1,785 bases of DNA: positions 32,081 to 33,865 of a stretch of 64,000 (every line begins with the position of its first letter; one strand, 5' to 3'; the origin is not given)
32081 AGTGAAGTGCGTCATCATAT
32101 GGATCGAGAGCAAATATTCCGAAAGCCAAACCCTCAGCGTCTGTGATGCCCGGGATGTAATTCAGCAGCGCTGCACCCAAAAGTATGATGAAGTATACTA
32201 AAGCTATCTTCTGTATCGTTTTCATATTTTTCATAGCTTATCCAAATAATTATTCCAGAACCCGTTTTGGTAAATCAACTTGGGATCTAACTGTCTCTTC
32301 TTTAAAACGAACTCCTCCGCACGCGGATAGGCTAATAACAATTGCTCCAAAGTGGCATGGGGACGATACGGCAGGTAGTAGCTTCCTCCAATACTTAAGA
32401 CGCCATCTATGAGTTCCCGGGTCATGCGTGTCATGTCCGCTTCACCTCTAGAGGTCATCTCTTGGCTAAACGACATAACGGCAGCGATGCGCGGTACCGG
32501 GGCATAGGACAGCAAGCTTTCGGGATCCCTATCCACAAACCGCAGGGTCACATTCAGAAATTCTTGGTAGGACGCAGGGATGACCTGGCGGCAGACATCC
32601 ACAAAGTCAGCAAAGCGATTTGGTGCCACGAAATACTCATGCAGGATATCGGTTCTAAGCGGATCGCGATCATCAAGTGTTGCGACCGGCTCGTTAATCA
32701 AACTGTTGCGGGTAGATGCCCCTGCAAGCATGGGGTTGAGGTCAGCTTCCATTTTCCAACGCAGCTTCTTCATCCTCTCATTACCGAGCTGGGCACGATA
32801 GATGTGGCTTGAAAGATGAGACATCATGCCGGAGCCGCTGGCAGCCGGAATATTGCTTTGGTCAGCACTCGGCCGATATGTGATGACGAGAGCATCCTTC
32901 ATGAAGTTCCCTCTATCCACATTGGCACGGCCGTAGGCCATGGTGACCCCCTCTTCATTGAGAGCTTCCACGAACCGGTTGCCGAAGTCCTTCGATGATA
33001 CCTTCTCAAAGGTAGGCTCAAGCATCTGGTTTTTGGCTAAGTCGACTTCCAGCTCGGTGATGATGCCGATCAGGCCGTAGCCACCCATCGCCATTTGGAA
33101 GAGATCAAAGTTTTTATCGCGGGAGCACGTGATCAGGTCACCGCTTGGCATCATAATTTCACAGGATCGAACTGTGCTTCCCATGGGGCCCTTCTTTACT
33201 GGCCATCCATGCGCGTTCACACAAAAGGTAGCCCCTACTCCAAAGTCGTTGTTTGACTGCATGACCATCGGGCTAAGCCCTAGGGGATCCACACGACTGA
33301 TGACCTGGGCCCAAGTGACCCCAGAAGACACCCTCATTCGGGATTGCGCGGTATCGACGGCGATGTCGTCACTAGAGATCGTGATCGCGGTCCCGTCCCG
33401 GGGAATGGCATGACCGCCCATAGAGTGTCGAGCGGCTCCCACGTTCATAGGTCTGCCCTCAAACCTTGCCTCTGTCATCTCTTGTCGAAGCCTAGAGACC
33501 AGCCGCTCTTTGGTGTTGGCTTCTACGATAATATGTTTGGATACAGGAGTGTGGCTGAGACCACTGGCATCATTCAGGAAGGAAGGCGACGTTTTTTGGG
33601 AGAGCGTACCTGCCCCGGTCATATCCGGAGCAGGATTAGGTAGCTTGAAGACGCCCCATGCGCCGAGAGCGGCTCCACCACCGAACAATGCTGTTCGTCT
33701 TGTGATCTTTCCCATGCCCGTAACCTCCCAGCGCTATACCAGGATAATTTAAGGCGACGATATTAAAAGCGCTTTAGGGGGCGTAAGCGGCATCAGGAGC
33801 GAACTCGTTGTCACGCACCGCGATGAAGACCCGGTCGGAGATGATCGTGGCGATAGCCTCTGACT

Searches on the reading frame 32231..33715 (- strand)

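Call 29: search_protein_families(library=pfam, proteins=[window:32231-33715:-], max_evalue=0.001)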
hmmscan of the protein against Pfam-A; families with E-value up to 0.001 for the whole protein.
window:32231-33715:- (494 aa): 1 family
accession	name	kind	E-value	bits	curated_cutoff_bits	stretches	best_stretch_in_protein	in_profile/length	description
PF01565.28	FAD_binding_4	-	1.5e-13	51.1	26.4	1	76-198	13-139/139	FAD binding domain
